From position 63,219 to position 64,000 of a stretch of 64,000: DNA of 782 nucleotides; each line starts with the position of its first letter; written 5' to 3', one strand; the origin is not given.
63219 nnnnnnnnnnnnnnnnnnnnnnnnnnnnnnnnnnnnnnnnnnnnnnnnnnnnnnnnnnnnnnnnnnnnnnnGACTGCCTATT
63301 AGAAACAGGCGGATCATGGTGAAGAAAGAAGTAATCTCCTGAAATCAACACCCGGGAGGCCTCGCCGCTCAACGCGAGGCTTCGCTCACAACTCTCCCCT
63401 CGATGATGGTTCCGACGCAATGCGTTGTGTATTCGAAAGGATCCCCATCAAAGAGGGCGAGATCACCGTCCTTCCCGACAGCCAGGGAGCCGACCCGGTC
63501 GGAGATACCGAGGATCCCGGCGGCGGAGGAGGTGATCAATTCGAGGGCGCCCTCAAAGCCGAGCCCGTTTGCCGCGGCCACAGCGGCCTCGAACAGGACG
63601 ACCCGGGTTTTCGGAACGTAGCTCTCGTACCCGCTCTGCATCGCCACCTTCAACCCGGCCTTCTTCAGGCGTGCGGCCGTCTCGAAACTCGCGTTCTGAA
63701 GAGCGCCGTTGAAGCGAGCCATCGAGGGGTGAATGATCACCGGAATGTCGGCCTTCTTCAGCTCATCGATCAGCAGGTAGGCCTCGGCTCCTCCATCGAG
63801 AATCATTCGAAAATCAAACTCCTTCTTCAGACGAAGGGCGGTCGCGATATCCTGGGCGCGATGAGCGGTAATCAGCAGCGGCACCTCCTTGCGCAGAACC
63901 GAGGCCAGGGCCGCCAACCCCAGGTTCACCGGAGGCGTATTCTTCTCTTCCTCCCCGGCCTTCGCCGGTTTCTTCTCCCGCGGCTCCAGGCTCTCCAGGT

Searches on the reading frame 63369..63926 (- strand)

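Call 85: search_protein_families(library=pfam, proteins=[window:63369-63926:-], max_evalue=0.001)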
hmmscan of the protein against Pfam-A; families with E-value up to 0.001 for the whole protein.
window:63369-63926:- (185 aa): 2 families
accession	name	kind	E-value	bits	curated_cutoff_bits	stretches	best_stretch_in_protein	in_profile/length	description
PF07969.17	Amidohydro_3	-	5.1e-12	46.4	29.7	1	82-180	357-471/472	Amidohydrolase family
PF01979.26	Amidohydro_1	-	2.3e-08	34.1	25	1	113-179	263-344/345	Amidohydrolase family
